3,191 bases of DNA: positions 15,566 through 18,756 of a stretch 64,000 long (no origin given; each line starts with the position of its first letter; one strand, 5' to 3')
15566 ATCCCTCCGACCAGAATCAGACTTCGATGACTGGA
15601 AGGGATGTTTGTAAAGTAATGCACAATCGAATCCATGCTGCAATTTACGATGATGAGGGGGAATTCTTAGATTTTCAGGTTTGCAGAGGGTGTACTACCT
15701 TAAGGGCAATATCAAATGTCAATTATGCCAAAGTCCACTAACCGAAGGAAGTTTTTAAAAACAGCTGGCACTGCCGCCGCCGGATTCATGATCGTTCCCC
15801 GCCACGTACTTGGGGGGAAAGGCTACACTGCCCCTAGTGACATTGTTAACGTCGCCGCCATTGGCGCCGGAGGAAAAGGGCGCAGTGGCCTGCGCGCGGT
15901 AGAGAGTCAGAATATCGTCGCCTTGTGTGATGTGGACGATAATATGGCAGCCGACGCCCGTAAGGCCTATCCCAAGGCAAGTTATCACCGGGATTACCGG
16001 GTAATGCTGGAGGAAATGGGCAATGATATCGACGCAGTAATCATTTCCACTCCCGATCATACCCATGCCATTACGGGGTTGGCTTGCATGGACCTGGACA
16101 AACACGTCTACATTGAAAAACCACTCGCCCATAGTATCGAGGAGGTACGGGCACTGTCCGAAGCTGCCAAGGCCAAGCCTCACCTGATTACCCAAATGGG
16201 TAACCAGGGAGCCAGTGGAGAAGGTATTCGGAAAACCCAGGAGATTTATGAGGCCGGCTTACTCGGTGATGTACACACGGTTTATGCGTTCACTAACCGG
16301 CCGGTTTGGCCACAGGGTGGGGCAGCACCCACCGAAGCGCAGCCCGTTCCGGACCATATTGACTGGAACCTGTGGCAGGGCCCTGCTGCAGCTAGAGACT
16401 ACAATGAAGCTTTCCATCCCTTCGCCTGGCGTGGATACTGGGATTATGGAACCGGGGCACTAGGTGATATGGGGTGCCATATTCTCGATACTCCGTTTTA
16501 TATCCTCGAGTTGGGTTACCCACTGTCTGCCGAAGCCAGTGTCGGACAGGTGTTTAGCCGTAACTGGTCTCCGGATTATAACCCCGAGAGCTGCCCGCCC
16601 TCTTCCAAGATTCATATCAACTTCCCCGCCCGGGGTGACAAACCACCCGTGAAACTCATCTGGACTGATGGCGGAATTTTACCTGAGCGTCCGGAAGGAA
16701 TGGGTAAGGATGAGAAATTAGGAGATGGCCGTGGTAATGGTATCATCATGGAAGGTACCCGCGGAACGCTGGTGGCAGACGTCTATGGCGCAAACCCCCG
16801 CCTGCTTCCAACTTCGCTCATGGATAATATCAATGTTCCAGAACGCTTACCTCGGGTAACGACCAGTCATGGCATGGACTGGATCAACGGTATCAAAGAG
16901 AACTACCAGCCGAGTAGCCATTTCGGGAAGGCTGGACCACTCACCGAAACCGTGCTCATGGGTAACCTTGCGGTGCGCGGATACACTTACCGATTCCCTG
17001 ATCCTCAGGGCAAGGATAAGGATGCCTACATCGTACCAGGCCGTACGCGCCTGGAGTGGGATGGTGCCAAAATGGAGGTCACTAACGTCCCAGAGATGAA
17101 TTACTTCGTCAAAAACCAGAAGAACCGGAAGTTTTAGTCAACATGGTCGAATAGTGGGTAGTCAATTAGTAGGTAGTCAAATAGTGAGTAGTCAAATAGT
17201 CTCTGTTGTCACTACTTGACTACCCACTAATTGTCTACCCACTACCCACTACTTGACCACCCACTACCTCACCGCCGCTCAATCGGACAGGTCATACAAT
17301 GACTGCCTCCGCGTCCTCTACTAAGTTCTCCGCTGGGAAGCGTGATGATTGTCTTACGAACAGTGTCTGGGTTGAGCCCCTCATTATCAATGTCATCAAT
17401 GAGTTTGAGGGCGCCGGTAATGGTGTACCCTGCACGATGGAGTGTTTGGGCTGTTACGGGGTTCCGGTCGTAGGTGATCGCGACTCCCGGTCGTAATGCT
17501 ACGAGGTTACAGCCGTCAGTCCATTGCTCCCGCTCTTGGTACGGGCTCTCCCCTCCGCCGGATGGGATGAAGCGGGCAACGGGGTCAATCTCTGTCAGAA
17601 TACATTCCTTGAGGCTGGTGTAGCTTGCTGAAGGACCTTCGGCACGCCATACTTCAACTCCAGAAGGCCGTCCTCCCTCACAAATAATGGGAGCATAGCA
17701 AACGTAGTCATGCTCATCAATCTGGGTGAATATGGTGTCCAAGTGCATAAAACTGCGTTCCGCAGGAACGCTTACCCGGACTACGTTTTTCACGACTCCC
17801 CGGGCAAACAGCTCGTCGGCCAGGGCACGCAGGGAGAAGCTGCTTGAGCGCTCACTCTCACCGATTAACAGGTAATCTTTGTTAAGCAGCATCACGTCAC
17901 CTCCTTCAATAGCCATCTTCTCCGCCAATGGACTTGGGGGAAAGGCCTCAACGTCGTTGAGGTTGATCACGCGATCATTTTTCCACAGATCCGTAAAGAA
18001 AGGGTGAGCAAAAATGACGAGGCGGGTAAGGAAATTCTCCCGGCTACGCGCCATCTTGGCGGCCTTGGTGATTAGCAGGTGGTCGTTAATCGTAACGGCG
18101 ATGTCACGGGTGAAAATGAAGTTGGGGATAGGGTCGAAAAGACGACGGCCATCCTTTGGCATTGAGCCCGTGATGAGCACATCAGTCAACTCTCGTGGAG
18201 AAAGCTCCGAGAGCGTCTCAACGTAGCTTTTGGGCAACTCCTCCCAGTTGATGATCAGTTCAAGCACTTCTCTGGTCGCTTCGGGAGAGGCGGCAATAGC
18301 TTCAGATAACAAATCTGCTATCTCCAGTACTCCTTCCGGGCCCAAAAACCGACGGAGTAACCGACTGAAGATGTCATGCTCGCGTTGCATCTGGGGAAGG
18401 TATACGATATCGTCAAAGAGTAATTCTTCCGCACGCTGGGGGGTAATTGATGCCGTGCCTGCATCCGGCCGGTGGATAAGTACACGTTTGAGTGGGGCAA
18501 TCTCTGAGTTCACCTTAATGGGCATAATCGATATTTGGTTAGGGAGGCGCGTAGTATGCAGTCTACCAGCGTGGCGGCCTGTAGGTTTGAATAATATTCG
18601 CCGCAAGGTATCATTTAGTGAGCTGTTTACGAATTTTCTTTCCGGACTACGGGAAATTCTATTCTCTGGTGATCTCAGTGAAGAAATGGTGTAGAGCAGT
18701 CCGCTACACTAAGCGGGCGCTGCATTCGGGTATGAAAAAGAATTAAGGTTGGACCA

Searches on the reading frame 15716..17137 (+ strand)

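Call 16: search_protein_families(library=pfam, proteins=[window:15716-17137:+], max_evalue=0.0001)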
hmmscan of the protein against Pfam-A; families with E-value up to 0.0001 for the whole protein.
window:15716-17137:+ (473 aa): 3 families
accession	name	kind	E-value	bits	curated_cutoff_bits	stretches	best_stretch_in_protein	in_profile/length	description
PF01408.29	GFO_IDH_MocA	-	4.9e-16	59.9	24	1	44-156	1-114/120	Oxidoreductase family, NAD-binding Rossmann fold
PF19051.5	GFO_IDH_MocA_C2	-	6.6e-16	59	23.3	1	190-265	29-102/254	Oxidoreductase family, C-terminal alpha/beta domain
PF22725.1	GFO_IDH_MocA_C3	-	1.1e-06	29.1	27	0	231-276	29-72/124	GFO/IDH/MocA C-terminal domain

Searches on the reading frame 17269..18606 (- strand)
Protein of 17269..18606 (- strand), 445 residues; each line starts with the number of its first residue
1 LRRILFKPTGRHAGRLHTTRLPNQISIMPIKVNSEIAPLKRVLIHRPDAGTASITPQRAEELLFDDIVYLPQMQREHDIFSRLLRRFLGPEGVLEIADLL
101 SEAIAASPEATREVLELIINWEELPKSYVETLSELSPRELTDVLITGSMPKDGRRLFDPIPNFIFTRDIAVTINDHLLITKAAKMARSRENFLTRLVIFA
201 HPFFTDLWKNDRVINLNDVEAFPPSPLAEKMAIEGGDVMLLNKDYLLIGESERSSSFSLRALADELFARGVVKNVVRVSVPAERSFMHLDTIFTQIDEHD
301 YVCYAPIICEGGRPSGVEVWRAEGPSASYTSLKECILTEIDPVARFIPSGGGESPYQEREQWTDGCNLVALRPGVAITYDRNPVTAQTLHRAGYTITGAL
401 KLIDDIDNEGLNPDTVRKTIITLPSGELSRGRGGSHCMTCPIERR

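Call 16: search_protein_families(library=pfam, proteins=[window:17269-18606:-], max_evalue=0.0001)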
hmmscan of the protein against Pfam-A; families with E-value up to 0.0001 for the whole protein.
window:17269-18606:- (445 aa): 1 family
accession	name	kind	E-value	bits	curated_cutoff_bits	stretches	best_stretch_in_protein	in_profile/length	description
PF02274.22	ADI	-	1.8e-69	235.1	22.8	1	61-444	2-377/377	Arginine deiminase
